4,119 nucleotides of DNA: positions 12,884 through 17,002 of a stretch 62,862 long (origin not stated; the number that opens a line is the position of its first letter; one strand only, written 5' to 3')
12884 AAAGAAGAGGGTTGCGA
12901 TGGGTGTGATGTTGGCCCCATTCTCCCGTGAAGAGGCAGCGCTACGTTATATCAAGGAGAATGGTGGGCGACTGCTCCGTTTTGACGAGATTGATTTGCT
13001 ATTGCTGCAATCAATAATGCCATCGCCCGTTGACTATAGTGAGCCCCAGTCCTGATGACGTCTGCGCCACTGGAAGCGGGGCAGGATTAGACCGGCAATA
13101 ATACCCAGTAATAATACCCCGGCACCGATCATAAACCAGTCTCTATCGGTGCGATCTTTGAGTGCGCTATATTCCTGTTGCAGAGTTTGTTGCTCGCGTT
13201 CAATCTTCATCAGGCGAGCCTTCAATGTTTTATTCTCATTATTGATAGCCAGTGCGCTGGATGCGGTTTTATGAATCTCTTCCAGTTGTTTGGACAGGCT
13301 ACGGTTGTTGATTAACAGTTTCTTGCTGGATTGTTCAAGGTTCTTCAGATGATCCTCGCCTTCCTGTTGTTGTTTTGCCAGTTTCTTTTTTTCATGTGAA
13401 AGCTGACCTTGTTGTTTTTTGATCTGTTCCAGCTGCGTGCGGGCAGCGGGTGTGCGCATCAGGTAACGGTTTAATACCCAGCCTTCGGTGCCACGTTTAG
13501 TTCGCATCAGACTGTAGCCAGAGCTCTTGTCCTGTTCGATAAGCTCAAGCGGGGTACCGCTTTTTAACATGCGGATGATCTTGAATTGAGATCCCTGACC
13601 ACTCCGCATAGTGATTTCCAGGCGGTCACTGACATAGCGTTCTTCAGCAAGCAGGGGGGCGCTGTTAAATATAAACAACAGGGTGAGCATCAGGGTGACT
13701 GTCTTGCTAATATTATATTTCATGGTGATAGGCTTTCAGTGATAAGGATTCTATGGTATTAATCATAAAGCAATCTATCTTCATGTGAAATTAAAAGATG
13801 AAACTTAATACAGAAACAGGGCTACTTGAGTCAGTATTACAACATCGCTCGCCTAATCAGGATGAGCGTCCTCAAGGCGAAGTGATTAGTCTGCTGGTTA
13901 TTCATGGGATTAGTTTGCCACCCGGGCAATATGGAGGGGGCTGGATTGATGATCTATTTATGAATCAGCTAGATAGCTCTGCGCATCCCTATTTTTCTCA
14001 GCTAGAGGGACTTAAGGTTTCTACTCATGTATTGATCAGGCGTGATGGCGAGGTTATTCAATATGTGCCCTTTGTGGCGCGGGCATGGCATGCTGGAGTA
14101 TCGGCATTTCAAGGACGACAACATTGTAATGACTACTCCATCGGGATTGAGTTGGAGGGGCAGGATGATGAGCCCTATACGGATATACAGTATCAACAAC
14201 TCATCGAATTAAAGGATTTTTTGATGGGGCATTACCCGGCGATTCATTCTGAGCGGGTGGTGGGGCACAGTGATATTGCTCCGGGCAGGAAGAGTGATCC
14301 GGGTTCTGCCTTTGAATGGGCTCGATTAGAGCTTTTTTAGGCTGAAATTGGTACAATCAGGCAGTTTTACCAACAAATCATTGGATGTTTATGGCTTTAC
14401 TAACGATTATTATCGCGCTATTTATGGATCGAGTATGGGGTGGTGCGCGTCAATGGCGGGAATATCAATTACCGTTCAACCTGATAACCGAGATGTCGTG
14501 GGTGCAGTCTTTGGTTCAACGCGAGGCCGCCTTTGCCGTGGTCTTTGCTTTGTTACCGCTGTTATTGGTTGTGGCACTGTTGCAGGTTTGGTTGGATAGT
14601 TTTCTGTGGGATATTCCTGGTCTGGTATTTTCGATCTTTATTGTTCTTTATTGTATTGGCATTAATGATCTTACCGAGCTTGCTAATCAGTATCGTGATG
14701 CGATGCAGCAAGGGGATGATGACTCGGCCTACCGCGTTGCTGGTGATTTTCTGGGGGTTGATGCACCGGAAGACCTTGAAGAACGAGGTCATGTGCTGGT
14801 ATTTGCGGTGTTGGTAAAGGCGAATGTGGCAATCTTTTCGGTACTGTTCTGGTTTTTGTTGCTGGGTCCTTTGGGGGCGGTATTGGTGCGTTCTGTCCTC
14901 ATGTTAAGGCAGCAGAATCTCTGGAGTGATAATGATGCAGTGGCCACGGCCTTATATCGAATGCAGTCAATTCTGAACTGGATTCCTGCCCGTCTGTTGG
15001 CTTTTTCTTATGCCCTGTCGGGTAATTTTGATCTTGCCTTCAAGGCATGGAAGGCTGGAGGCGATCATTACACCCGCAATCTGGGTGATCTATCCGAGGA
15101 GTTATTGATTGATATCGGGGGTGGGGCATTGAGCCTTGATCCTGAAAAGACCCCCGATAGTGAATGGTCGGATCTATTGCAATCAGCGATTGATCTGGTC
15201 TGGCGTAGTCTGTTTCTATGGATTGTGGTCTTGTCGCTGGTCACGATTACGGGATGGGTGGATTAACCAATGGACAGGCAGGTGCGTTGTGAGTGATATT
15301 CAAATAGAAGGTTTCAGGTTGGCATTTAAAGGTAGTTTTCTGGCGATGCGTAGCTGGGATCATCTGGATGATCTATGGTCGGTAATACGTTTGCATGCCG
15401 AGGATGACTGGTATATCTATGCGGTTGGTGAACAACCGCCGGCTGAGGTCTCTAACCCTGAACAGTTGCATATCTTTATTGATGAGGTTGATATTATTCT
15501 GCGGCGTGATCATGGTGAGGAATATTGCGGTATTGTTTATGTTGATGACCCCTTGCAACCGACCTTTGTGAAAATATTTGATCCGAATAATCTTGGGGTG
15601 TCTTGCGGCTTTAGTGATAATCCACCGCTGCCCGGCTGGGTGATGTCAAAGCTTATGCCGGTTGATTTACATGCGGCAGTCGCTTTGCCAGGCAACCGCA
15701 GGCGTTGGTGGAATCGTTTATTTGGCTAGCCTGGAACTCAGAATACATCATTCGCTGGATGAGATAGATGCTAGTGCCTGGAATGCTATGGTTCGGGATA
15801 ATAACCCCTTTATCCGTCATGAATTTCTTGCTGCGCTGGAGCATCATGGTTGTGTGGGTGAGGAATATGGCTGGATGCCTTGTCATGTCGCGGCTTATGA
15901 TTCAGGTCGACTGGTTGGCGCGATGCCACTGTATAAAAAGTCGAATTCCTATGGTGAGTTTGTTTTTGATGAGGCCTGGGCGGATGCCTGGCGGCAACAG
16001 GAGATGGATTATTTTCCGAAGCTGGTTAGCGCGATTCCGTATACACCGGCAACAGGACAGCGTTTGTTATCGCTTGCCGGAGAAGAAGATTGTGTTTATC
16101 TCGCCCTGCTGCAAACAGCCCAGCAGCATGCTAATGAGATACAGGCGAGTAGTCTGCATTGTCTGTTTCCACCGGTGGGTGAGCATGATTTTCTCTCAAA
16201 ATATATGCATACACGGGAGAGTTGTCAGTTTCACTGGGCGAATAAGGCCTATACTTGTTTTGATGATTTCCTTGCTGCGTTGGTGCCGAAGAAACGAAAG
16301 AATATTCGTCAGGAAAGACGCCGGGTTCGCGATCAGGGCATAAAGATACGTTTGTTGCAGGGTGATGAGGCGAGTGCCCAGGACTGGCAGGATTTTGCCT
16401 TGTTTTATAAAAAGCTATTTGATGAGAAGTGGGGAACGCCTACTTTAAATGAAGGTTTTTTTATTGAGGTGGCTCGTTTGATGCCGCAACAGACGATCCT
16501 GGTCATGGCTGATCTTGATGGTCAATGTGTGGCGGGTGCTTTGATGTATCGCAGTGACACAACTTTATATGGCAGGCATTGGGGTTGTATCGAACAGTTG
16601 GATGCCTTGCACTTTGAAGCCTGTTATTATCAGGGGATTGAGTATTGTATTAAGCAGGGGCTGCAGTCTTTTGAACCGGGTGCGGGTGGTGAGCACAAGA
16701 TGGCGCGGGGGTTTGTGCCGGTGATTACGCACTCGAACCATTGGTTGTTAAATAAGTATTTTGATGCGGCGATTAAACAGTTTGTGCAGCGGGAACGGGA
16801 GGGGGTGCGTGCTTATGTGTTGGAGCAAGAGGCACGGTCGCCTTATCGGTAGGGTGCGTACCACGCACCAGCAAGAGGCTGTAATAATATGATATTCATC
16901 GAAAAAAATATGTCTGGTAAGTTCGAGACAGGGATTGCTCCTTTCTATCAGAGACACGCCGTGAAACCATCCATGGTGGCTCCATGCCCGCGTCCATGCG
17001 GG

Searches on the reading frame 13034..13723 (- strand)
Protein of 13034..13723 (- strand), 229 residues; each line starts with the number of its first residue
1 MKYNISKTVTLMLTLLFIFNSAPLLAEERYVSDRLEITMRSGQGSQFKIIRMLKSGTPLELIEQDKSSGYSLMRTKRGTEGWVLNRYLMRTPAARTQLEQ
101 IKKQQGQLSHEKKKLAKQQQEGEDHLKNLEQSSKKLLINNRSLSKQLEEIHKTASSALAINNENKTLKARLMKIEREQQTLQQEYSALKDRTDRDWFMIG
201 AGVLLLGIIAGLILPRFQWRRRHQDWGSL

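Call 37: search_protein_families(library=pfam, proteins=[window:13034-13723:-], max_evalue=0.00001)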
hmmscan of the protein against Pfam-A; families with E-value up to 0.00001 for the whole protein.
window:13034-13723:- (229 aa): 1 family
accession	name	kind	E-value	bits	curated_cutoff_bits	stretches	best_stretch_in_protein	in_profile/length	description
PF08239.17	SH3_3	-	4.2e-07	30.5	27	1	39-88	5-53/54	Bacterial SH3 domain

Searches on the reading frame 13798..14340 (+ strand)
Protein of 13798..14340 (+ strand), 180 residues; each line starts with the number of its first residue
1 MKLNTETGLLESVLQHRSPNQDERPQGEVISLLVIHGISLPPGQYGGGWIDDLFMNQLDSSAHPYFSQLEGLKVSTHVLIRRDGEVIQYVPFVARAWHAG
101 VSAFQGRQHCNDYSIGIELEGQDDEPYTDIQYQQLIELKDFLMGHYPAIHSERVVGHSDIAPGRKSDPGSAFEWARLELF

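Call 37: search_protein_families(library=pfam, proteins=[window:13798-14340:+], max_evalue=0.00001)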
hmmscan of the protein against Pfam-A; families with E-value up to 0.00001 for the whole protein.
window:13798-14340:+ (180 aa): 1 family
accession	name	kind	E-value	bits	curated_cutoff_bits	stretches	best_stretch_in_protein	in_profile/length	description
PF01510.30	Amidase_2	-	4.9e-31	108.2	26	1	29-169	4-130/131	N-acetylmuramoyl-L-alanine amidase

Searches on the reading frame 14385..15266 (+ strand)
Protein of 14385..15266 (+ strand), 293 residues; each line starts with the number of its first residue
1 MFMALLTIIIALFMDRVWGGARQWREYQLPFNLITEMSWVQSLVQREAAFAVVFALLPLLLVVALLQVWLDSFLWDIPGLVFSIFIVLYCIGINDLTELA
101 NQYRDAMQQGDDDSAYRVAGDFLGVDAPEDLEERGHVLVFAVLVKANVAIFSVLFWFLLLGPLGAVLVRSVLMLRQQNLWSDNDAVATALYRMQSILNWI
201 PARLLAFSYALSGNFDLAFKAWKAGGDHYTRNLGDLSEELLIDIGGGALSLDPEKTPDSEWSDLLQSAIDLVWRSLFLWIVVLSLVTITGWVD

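Call 37: search_protein_families(library=pfam, proteins=[window:14385-15266:+], max_evalue=0.00001)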
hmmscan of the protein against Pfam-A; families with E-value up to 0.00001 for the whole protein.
window:14385-15266:+ (293 aa): 2 families
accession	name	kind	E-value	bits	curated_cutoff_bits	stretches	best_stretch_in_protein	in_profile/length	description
PF17113.10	AmpE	-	1.3e-15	58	21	1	3-289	1-280/284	Regulatory signalling modulator protein AmpE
PF03186.18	CobD_Cbib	-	2.3e-10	40.7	34.4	1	8-223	1-221/282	CobD/Cbib protein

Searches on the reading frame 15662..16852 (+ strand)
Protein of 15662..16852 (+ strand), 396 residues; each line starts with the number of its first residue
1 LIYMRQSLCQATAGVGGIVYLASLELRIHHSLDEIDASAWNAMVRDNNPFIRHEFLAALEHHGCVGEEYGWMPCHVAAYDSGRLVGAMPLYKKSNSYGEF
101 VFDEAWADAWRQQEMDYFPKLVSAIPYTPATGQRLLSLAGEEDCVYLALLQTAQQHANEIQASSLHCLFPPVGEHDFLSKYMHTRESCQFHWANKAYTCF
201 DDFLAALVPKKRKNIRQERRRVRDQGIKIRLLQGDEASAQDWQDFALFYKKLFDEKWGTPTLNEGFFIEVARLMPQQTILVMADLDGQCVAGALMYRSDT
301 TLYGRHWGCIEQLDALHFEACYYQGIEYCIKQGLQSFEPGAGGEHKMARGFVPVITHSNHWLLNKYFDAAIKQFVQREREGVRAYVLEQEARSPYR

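Call 37: search_protein_families(library=pfam, proteins=[window:15662-16852:+], max_evalue=0.00001)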
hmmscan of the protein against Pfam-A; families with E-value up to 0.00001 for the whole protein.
window:15662-16852:+ (396 aa): 2 families
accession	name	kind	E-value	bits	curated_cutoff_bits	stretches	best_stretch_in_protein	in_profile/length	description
PF04339.18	FemAB_like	-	6e-140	467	27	1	31-396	1-368/369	Peptidogalycan biosysnthesis/recognition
PF13480.13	Acetyltransf_6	-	1.7e-11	44.9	22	1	210-344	2-139/143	Acetyltransferase (GNAT) domain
